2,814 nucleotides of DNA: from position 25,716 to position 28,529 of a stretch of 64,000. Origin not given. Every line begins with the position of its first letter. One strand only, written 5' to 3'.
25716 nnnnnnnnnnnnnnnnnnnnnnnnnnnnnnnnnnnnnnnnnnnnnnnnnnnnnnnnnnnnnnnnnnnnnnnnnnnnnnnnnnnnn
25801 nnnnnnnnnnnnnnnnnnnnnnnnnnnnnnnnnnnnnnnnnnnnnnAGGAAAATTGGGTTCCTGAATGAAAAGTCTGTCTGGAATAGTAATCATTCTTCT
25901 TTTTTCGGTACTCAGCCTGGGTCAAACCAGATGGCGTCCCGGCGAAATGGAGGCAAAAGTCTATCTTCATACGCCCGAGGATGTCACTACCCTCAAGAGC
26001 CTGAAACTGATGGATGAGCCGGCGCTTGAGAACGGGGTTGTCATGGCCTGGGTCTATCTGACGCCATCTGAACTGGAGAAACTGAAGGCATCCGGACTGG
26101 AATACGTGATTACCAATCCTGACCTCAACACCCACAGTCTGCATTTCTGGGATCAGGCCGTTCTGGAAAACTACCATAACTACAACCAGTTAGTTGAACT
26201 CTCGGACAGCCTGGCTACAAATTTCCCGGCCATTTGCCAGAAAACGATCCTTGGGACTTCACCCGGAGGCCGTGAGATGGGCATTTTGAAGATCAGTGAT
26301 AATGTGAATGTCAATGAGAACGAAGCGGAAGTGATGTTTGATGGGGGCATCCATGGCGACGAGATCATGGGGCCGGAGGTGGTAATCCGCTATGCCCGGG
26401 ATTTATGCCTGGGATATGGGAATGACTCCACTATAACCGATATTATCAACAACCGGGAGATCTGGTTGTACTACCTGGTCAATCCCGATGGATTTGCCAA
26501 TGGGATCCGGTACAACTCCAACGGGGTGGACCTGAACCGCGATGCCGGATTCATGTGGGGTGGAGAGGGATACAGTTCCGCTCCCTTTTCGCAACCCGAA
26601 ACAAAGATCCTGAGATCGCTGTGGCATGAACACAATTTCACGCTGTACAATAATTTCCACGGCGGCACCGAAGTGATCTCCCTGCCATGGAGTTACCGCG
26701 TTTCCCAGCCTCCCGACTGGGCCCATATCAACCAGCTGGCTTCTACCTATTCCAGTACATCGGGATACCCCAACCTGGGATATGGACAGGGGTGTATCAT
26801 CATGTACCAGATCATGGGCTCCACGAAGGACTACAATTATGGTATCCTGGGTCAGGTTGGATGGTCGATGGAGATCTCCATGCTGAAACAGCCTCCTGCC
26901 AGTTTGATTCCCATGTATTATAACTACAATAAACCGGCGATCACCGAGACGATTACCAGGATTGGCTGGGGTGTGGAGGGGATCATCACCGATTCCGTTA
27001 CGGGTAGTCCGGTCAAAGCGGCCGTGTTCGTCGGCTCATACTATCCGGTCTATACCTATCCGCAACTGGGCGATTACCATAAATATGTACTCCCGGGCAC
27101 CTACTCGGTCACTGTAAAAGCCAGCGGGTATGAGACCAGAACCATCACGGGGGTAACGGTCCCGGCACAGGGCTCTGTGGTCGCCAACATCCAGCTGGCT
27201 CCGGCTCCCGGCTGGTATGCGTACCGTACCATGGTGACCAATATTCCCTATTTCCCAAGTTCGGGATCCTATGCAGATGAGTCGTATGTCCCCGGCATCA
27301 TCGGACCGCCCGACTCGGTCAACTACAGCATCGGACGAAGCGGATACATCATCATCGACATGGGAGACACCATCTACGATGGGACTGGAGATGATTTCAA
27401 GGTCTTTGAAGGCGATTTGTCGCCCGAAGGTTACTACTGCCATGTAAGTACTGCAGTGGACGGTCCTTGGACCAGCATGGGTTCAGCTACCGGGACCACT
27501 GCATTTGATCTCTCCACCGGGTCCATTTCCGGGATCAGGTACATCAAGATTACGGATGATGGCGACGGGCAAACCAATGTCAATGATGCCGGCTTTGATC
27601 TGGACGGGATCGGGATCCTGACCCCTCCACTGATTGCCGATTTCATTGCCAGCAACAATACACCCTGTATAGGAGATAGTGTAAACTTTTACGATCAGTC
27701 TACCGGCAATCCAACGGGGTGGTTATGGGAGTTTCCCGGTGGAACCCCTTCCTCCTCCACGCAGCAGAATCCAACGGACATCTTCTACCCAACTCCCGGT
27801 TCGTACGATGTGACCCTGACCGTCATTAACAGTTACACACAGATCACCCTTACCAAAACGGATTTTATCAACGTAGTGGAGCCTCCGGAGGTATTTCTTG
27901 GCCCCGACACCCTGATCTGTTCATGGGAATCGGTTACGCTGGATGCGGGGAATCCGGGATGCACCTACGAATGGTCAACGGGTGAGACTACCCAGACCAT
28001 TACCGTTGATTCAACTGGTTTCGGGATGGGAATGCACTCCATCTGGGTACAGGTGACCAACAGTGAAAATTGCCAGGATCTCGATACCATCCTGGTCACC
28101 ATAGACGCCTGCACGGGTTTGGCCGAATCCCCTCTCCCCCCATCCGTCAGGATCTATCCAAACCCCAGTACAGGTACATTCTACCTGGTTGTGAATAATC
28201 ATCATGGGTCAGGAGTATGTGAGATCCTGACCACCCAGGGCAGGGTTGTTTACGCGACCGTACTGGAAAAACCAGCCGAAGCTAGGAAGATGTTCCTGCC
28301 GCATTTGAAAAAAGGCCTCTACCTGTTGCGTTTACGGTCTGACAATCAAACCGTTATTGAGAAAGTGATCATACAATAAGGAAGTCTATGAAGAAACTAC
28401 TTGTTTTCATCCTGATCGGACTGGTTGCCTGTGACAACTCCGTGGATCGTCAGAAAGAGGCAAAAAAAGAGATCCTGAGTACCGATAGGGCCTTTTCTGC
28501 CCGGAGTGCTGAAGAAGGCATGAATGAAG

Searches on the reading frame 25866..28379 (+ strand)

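Call 80: search_protein_families(library=pfam, proteins=[window:25866-28379:+], max_evalue=0.00001)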
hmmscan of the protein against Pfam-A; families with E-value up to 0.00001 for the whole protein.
window:25866-28379:+ (837 aa): 6 families
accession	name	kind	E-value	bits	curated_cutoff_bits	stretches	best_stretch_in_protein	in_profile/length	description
PF00246.29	Peptidase_M14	-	2.3e-44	152.6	21.6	1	111-355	3-283/286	Zinc carboxypeptidase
PF18962.6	Por_Secre_tail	-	3.6e-11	43.6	27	1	763-836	1-75/75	Secretion system C-terminal sorting domain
PF00801.26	PKD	-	3.4e-09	37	23.5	1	603-662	14-74/80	PKD domain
PF18911.6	PKD_4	-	4e-09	36.8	27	1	594-670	8-85/85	PKD domain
PF13620.12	CarboxypepD_reg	-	2.7e-07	31.3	32.3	1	370-444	2-81/82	Carboxypeptidase regulatory-like domain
PF24827.1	AstE_AspA_cat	-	2.6e-06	27.6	25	1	155-233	4-70/192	Succinylglutamate desuccinylase/Aspartoacylase catalytic domain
